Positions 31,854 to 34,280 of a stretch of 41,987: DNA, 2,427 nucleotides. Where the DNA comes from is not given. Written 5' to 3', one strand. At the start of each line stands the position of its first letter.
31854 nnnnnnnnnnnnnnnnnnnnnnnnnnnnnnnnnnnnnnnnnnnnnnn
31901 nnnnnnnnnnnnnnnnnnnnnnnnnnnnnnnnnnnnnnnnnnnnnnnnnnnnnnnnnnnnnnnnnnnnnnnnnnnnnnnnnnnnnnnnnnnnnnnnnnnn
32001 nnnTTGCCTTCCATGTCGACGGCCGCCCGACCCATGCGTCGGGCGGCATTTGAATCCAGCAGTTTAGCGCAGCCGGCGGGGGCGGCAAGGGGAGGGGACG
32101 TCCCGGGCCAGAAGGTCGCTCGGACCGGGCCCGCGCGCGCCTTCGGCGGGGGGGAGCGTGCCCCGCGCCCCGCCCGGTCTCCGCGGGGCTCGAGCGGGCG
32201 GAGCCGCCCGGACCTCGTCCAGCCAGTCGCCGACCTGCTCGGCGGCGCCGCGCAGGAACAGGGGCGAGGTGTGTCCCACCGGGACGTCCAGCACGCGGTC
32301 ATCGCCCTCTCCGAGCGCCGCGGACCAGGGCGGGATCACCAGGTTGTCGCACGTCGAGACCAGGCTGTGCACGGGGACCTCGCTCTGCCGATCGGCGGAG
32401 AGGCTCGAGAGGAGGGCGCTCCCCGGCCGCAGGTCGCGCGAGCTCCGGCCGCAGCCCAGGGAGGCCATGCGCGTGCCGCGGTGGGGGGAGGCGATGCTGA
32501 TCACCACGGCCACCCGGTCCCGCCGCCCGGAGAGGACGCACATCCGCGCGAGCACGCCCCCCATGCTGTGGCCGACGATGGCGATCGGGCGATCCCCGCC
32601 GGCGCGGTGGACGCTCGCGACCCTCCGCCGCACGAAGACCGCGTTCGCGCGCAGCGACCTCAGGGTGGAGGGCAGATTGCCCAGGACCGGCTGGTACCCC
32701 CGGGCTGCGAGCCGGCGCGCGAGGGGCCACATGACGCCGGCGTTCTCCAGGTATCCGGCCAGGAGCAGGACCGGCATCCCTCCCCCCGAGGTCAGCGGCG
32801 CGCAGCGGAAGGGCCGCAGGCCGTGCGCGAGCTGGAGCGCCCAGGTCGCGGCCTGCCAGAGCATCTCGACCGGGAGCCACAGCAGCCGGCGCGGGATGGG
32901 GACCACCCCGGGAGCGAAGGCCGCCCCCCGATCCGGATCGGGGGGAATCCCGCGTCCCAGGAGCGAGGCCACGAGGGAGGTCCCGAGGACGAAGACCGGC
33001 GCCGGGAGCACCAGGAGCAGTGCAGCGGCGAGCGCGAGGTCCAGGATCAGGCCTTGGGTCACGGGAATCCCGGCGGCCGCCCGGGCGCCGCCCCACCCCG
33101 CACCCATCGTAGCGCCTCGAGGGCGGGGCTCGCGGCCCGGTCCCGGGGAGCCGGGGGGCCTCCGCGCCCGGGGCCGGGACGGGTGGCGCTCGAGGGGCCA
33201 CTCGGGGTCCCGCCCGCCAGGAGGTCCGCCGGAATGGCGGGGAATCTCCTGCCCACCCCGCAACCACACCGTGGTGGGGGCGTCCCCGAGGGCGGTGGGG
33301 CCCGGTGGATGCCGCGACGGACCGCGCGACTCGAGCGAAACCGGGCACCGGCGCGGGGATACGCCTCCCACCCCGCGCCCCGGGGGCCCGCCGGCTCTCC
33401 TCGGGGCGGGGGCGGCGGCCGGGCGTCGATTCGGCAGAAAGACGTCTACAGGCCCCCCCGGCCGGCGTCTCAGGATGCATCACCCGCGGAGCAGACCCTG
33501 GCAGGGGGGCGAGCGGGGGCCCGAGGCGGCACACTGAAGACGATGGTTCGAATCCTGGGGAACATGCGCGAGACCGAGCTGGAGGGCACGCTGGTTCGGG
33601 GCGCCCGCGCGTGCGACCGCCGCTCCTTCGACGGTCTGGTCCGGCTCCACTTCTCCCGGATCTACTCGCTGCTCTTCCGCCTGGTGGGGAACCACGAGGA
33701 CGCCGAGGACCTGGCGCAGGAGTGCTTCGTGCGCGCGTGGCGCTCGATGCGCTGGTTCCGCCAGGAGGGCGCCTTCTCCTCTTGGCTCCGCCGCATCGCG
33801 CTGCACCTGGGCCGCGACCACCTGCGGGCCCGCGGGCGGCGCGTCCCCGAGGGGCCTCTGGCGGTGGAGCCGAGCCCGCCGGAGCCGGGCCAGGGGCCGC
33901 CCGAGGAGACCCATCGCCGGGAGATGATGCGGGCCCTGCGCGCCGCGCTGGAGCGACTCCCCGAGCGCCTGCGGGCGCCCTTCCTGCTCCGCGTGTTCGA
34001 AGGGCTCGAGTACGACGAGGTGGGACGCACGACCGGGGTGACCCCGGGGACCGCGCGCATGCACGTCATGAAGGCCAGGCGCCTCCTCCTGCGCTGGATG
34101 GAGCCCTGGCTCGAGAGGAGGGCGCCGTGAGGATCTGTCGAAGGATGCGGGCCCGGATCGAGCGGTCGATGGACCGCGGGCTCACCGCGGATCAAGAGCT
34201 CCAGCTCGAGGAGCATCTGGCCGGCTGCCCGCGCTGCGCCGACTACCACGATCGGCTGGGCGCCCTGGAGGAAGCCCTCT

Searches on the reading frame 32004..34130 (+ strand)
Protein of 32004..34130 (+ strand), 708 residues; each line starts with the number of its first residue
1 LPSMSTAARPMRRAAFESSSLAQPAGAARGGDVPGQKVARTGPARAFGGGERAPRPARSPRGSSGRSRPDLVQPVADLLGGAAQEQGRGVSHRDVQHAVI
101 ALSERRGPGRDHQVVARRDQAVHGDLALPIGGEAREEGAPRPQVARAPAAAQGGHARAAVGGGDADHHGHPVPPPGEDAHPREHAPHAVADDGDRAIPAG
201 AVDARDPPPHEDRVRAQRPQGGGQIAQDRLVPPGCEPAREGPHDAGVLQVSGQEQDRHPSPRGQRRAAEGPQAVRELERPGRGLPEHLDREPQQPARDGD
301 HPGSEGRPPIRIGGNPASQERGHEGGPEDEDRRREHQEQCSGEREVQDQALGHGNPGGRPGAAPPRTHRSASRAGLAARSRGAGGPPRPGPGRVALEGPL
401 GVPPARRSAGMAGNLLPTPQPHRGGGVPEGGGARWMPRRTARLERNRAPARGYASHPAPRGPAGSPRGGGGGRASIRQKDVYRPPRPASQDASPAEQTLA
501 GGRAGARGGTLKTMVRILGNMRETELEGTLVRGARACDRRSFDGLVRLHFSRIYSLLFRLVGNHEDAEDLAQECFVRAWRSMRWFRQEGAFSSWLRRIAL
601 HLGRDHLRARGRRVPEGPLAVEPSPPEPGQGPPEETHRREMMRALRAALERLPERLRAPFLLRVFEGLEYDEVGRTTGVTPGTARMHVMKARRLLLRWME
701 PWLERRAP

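Call 63: search_protein_families(library=pfam, proteins=[window:32004-34130:+], max_evalue=0.001)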
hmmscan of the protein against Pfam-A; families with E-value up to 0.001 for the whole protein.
window:32004-34130:+ (708 aa): 3 families
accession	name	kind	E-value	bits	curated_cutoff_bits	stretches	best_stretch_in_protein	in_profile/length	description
PF04542.20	Sigma70_r2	-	6.5e-17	61.5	24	1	545-613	1-71/71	Sigma-70 region 2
PF08281.18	Sigma70_r4_2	-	1.3e-13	50.8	25.7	1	643-695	2-54/54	Sigma-70, region 4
PF04545.22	Sigma70_r4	-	6.8e-06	25.9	24.1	1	648-693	1-46/50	Sigma-70, region 4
